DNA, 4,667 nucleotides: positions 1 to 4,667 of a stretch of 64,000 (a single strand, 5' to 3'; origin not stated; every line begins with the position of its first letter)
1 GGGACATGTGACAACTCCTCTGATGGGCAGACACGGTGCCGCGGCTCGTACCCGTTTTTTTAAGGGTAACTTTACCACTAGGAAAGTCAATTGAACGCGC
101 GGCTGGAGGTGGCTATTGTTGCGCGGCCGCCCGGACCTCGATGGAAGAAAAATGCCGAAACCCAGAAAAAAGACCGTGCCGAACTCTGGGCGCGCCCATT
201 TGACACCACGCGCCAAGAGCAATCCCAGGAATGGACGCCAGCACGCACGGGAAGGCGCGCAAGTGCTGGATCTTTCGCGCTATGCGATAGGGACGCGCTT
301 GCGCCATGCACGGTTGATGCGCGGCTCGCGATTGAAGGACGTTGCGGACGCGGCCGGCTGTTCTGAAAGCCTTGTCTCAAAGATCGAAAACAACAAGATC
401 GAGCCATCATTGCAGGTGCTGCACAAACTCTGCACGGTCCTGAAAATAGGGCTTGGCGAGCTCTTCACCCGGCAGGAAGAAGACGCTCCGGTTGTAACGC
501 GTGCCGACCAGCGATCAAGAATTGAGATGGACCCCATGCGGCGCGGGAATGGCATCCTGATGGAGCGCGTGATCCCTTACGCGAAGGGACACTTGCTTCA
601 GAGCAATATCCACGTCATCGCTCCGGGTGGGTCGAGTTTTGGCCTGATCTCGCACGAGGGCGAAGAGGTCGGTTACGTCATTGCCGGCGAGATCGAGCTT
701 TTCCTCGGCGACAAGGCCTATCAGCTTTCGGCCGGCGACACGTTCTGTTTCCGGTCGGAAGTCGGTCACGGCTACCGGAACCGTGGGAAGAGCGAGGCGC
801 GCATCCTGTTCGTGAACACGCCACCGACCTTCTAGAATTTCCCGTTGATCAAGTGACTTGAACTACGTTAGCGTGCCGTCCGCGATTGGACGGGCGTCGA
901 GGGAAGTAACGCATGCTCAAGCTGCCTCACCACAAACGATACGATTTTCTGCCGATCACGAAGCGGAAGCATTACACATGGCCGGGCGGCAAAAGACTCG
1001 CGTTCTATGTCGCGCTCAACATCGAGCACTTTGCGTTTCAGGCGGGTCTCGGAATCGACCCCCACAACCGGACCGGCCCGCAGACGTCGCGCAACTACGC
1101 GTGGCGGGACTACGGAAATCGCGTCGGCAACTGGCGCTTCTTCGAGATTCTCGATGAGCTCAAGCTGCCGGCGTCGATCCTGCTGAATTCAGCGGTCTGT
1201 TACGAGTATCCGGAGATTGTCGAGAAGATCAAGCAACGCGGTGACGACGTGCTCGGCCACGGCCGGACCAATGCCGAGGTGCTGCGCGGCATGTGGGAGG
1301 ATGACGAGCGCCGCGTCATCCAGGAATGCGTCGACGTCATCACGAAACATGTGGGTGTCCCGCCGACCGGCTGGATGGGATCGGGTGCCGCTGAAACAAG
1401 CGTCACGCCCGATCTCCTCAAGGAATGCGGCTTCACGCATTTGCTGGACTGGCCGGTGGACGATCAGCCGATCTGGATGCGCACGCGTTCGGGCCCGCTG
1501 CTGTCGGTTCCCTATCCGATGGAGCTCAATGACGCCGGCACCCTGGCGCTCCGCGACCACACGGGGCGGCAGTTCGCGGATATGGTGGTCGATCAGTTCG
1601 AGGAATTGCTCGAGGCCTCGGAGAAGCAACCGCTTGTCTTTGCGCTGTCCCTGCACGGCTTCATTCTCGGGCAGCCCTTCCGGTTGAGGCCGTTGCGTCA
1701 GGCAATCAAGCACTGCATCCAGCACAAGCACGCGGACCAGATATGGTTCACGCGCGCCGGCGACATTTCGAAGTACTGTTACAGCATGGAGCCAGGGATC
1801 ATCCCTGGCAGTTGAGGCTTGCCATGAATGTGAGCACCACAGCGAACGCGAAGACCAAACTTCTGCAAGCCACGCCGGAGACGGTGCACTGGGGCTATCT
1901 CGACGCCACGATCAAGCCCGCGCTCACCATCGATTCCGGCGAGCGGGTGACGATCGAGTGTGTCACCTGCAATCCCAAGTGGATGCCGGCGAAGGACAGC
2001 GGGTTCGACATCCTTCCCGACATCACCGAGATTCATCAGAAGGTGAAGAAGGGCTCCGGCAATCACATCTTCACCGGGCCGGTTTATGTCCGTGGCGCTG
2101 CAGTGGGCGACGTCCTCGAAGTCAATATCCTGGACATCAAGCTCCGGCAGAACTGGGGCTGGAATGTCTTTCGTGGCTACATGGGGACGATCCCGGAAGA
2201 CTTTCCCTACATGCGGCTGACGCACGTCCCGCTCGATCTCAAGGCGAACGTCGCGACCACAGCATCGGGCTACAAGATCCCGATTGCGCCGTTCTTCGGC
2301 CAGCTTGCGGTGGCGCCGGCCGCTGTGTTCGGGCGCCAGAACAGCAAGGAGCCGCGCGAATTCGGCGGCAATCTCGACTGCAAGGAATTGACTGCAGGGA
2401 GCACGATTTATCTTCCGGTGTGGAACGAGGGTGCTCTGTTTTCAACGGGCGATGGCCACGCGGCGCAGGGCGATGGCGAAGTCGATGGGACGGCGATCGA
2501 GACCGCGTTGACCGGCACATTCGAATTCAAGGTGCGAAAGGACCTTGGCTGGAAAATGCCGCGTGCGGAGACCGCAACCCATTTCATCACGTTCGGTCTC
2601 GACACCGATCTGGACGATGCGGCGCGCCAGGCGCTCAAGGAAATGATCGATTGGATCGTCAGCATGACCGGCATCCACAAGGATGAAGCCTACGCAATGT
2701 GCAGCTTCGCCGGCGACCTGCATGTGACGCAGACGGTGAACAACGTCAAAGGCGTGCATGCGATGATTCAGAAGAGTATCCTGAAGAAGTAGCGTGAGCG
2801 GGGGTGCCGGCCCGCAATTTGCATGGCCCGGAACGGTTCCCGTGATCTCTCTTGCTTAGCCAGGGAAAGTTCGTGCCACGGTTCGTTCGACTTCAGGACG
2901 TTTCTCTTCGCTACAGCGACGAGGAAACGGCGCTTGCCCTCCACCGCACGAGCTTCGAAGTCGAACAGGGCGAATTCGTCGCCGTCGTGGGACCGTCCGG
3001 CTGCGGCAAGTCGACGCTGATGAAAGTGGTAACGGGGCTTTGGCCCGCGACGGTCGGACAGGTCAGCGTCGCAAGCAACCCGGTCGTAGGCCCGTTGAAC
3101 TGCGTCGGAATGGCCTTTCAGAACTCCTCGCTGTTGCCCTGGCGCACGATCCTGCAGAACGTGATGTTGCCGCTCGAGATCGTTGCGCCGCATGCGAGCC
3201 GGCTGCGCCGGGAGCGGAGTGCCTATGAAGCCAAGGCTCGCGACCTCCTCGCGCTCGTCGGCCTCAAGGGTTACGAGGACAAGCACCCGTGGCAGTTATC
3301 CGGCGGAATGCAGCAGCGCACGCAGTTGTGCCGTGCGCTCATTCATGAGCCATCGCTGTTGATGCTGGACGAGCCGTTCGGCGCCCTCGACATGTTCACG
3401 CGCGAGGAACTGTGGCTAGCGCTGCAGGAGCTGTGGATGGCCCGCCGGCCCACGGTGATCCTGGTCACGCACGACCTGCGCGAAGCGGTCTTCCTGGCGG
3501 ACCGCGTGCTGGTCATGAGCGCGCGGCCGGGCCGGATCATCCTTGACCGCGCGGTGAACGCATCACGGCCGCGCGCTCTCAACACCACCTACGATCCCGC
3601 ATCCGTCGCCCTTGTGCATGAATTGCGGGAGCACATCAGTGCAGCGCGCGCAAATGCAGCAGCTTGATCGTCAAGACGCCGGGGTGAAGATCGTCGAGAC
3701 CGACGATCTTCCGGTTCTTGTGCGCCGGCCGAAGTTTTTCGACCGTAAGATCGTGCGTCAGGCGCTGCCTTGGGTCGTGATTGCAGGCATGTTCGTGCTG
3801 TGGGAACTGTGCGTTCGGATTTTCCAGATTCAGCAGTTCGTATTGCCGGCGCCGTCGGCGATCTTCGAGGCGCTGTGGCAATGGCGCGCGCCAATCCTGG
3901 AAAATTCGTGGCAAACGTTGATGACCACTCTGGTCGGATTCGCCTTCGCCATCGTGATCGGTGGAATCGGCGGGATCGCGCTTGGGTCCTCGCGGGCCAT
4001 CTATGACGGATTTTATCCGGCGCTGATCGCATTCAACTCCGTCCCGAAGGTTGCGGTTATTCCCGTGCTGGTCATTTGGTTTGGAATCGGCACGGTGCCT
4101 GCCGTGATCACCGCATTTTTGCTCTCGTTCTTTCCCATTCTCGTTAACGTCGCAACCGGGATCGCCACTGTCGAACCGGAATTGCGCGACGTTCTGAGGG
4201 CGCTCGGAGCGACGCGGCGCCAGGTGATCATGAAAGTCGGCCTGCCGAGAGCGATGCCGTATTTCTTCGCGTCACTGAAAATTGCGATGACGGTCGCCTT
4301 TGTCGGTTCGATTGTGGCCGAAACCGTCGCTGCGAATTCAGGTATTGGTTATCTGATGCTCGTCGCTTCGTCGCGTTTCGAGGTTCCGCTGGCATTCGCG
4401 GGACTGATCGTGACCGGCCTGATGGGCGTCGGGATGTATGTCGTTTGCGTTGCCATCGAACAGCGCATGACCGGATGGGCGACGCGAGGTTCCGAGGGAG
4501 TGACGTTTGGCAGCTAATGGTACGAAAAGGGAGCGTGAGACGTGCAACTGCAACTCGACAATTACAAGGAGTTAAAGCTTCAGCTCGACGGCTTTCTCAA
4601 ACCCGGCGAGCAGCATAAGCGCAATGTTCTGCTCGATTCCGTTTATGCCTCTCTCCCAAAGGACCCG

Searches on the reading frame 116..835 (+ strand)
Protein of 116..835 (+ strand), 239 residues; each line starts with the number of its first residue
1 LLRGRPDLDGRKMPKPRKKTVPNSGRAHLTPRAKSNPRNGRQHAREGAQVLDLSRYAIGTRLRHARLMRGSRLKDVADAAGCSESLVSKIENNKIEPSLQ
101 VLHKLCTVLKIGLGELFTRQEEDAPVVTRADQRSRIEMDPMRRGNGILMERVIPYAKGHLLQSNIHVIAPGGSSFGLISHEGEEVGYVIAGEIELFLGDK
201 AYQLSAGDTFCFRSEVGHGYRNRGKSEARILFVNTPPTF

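Call 67: search_protein_families(library=pfam, proteins=[window:116-835:+], max_evalue=1e-8)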
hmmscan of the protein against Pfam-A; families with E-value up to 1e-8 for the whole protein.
window:116-835:+ (239 aa): 4 families
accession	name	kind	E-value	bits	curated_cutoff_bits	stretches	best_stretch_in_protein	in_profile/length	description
PF07883.17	Cupin_2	-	2e-18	66.3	27.2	1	166-233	3-69/70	Cupin domain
PF13560.12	HTH_31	-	1.5e-10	41.6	27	1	58-111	2-56/64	Helix-turn-helix domain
PF01381.28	HTH_3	-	2.1e-10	40.9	23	1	62-116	1-55/55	Helix-turn-helix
PF13443.12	HTH_26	-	6.2e-10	39.6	22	1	68-121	8-62/63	Cro/C1-type HTH DNA-binding domain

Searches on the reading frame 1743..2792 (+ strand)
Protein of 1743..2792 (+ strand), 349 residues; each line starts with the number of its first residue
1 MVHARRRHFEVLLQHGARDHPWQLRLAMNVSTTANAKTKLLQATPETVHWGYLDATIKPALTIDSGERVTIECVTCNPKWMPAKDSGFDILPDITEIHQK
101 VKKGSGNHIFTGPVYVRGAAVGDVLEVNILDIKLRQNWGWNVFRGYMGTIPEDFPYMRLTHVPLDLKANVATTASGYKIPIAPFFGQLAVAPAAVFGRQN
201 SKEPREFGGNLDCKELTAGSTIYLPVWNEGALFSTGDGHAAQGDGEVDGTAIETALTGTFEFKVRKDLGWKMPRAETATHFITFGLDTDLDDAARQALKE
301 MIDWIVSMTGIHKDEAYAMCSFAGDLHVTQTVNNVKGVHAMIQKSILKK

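Call 67: search_protein_families(library=pfam, proteins=[window:1743-2792:+], max_evalue=1e-8)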
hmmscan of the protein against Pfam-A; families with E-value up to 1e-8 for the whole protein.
window:1743-2792:+ (349 aa): 1 family
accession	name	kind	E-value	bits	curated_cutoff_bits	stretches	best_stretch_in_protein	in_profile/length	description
PF03069.20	FmdA_AmdA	-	5e-37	128.1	27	2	204-333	206-356/373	Acetamidase/Formamidase family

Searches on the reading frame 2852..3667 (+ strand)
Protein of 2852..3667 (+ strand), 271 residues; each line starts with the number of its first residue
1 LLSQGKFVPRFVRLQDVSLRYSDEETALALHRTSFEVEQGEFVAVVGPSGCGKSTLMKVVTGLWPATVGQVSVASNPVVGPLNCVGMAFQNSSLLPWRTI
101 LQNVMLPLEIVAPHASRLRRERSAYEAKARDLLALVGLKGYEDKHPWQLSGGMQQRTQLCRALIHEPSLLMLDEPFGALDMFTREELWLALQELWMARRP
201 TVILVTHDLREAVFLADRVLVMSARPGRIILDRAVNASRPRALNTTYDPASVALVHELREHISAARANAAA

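Call 67: search_protein_families(library=pfam, proteins=[window:2852-3667:+], max_evalue=1e-8)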
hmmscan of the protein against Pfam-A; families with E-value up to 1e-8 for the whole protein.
window:2852-3667:+ (271 aa): 1 family
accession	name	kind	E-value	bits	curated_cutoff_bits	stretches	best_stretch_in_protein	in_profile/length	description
PF00005.33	ABC_tran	-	1.5e-29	103.8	25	1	30-176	1-136/137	ABC transporter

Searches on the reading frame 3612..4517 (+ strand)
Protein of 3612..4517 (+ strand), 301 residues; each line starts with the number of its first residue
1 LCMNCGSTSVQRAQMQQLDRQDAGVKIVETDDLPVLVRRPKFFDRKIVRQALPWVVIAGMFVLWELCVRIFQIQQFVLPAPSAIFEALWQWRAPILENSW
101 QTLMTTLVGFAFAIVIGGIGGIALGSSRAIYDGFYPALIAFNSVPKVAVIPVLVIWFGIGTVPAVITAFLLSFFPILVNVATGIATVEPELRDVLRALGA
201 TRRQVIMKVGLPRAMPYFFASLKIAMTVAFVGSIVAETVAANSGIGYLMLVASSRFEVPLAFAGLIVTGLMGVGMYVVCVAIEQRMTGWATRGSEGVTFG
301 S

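Call 67: search_protein_families(library=pfam, proteins=[window:3612-4517:+], max_evalue=1e-8)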
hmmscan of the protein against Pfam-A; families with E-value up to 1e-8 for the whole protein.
window:3612-4517:+ (301 aa): 1 family
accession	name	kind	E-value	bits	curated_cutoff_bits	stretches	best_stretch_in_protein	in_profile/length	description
PF00528.27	BPD_transp_1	-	1.9e-26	93.4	26.4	1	117-287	5-183/184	Binding-protein-dependent transport system inner membrane component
